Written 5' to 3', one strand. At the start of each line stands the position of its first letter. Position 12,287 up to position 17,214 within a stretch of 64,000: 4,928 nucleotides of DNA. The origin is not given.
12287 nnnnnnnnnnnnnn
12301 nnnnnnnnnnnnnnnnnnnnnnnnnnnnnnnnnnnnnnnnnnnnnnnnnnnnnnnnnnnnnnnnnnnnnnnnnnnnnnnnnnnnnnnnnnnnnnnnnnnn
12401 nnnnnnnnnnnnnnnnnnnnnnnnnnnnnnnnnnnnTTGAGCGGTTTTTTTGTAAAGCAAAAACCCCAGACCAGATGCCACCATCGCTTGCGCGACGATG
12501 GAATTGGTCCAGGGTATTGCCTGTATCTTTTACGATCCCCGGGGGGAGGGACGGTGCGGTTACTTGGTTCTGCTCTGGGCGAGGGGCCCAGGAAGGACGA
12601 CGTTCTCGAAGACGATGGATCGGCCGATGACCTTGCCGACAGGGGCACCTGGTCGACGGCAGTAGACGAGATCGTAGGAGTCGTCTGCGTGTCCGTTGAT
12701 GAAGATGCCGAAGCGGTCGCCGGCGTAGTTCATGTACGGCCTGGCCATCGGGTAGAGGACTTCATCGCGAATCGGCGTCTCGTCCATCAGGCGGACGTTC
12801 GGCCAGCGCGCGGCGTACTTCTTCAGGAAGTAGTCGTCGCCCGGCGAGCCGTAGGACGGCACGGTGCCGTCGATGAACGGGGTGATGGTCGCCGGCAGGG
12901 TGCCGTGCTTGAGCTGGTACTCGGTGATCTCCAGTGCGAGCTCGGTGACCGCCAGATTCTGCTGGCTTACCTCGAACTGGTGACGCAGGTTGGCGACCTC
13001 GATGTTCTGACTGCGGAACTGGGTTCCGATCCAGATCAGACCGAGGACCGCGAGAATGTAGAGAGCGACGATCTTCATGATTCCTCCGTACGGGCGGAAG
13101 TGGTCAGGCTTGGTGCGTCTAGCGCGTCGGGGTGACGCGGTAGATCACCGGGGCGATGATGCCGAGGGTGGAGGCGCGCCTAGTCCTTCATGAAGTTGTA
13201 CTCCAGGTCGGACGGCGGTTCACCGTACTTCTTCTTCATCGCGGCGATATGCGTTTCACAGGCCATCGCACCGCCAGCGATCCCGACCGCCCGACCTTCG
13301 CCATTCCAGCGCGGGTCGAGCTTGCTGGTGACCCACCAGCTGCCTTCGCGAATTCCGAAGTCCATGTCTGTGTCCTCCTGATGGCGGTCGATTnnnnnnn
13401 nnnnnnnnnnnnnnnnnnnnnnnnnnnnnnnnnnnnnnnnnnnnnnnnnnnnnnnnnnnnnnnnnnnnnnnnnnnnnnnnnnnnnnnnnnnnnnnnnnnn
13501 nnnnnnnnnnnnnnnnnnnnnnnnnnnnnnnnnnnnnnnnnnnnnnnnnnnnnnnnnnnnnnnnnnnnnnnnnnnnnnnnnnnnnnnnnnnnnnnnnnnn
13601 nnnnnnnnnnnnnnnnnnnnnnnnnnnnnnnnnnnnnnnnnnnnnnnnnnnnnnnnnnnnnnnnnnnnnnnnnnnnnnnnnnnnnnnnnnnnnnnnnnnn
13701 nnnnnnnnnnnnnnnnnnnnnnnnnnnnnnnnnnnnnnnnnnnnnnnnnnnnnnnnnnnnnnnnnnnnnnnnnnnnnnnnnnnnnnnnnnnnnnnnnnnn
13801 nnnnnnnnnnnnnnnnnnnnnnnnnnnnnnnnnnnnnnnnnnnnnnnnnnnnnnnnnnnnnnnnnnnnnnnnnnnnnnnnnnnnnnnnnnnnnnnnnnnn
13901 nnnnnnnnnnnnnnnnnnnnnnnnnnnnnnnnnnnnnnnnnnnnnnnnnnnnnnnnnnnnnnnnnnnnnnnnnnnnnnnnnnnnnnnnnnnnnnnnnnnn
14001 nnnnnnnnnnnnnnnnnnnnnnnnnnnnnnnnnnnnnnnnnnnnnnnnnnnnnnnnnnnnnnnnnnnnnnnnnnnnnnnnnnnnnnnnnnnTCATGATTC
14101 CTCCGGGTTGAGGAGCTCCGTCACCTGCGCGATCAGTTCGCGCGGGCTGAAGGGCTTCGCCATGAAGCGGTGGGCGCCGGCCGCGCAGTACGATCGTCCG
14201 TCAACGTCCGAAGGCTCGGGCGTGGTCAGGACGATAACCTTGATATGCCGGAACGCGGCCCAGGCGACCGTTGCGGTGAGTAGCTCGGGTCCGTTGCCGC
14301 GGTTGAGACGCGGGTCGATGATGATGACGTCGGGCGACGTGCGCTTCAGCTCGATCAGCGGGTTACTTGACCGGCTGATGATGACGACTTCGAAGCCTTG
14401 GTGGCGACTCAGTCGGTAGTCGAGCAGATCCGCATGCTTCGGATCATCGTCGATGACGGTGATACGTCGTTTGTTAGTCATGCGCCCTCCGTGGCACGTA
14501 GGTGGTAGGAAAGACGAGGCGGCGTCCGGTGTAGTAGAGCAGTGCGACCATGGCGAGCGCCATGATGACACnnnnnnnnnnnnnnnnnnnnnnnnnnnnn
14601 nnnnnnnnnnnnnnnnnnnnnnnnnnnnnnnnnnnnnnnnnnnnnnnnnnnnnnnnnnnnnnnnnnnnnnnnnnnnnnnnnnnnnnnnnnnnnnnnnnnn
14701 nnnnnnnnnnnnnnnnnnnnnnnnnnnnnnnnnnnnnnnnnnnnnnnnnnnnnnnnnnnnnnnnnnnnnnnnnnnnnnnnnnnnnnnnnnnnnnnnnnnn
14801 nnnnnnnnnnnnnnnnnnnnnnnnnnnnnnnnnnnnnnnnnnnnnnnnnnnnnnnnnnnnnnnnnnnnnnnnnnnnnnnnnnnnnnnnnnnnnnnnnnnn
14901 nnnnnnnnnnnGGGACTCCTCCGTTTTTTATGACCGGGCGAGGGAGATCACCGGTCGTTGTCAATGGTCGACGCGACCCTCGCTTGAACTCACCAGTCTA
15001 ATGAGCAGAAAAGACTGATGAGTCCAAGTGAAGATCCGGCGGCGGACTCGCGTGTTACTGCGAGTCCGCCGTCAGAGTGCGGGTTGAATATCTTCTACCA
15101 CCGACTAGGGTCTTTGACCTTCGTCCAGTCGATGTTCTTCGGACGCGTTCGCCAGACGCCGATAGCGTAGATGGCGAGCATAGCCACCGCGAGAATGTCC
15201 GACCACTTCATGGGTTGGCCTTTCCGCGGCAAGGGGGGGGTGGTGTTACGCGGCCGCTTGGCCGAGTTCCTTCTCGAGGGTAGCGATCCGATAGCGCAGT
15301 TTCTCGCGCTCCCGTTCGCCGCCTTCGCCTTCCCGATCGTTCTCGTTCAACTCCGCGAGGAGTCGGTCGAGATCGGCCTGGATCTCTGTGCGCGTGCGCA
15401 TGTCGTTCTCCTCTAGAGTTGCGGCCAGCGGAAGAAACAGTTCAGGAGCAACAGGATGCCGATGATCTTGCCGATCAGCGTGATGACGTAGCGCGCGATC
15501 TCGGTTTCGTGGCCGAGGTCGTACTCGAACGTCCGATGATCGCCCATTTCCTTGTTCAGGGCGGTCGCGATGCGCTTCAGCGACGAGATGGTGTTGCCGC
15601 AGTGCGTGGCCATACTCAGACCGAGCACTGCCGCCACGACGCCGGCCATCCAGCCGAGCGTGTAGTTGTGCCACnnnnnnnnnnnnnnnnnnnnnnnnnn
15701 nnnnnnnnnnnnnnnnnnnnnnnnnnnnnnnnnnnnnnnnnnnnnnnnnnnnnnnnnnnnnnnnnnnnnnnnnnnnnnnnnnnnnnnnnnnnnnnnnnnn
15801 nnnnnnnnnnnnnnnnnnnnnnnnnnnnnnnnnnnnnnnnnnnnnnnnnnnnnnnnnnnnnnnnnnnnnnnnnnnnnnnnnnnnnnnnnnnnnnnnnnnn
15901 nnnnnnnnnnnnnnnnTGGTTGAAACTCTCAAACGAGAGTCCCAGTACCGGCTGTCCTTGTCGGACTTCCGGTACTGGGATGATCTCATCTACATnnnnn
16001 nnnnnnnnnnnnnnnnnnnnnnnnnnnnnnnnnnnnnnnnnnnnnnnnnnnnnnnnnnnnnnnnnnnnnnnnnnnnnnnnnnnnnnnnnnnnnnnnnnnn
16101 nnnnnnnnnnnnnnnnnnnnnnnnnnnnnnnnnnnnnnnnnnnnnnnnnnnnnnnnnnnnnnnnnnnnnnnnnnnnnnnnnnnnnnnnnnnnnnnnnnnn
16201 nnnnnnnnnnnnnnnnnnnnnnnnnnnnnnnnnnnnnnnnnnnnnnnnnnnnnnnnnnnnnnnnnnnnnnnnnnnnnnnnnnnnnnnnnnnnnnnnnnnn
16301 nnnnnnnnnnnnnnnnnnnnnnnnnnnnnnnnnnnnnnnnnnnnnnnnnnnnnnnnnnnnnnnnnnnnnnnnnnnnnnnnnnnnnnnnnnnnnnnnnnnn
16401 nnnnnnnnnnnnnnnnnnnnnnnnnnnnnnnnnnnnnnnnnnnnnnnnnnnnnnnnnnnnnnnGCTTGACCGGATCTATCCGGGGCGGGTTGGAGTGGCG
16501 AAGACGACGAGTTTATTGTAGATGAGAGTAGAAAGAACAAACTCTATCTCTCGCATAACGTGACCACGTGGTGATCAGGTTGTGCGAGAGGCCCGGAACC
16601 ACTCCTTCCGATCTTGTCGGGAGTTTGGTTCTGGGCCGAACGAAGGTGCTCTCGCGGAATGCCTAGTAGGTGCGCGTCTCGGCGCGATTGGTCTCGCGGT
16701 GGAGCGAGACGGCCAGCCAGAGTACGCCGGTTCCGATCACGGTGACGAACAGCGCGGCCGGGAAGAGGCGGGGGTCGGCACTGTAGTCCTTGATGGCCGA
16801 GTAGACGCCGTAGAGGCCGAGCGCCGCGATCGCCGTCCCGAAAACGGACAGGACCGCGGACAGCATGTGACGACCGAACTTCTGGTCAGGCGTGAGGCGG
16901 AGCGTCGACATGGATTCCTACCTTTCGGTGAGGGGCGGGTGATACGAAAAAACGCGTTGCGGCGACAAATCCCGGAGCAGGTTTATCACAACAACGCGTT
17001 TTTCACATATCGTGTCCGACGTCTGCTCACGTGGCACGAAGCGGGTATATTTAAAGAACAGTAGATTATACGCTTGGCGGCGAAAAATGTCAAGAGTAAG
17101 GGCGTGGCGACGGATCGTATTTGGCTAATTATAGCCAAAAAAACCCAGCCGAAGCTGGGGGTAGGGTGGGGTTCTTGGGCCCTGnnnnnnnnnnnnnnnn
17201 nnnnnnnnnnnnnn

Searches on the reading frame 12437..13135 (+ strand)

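Call 11: search_protein_families(library=pfam, proteins=[window:12437-13135:+], max_evalue=0.01)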
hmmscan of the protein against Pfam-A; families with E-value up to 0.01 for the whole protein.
window:12437-13135:+ (232 aa): 1 family
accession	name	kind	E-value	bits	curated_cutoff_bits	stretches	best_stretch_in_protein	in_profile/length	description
PF10532.14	Plant_all_beta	-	0.0086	16.8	30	0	175-227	35-86/114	Plant specific N-all beta domain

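Call 41: search_protein_families(library=padloc, proteins=[window:12437-13135:+], max_evalue=0.1)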
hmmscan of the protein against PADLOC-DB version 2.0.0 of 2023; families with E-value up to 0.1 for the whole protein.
window:12437-13135:+ (232 aa): 1 family
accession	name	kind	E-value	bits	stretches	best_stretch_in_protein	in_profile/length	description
PDLC02047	Cas7d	-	0.011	13.2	1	81-180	149-239/311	-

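Call 42: search_protein_families(library=phrogs, proteins=[window:12437-13135:+], max_evalue=0.1)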
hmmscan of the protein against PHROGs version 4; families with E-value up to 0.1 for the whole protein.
window:12437-13135:+ (232 aa): 0 families

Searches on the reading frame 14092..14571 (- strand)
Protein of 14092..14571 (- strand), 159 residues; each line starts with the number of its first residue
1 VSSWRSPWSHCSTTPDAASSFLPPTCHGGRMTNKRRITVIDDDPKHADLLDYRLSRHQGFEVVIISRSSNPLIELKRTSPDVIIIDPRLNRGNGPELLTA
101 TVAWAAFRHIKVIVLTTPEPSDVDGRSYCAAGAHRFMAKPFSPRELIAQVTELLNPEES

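Call 11: search_protein_families(library=pfam, proteins=[window:14092-14571:-], max_evalue=0.01)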
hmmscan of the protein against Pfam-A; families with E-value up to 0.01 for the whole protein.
window:14092-14571:- (159 aa): 1 family
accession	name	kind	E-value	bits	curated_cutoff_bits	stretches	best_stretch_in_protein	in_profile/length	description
PF00072.30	Response_reg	-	5.1e-15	56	30.2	1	37-150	1-110/111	Response regulator receiver domain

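Call 41: search_protein_families(library=padloc, proteins=[window:14092-14571:-], max_evalue=0.1)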
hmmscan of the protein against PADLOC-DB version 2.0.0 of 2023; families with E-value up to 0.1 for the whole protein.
window:14092-14571:- (159 aa): 1 family
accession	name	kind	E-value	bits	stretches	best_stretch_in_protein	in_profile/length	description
PDLC04055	PD-T4-6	-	2.7e-05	21.1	1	32-156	363-485/496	-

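Call 42: search_protein_families(library=phrogs, proteins=[window:14092-14571:-], max_evalue=0.1)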
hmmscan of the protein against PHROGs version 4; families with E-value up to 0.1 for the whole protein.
window:14092-14571:- (159 aa): 4 families
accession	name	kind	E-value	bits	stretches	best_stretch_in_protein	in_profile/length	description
phrog_731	-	unknown function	6.2e-15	56.1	1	36-155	3-118/227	-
phrog_5982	-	unknown function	9.7e-12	44.5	1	31-156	865-987/1030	-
phrog_37855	-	unknown function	0.00089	19.4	1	36-155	7-129/278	-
phrog_20458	-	unknown function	0.0033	16.7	1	36-153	699-816/829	-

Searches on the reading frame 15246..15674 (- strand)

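Call 11: search_protein_families(library=pfam, proteins=[window:15246-15674:-], max_evalue=0.01)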
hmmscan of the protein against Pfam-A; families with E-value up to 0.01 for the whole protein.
window:15246-15674:- (142 aa): 0 families

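Call 41: search_protein_families(library=padloc, proteins=[window:15246-15674:-], max_evalue=0.1)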
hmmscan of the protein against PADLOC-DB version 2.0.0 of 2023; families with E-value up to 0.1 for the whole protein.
window:15246-15674:- (142 aa): 1 family
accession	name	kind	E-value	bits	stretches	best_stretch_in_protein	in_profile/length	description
PDLC01189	Csm2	-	0.023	12.8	1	93-131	74-108/167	Csm2gr11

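Call 42: search_protein_families(library=phrogs, proteins=[window:15246-15674:-], max_evalue=0.1)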
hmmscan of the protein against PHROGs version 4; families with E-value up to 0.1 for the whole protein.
window:15246-15674:- (142 aa): 0 families

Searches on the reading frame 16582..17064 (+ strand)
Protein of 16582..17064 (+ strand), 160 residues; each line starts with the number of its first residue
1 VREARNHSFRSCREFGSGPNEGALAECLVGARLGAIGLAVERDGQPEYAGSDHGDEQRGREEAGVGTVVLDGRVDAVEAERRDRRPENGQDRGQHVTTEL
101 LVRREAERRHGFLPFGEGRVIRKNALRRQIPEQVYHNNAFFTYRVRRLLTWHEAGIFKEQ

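Call 73: search_protein_families(library=pfam, proteins=[window:16582-17064:+], max_evalue=1)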
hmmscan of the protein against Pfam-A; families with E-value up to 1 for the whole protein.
window:16582-17064:+ (160 aa): 0 families
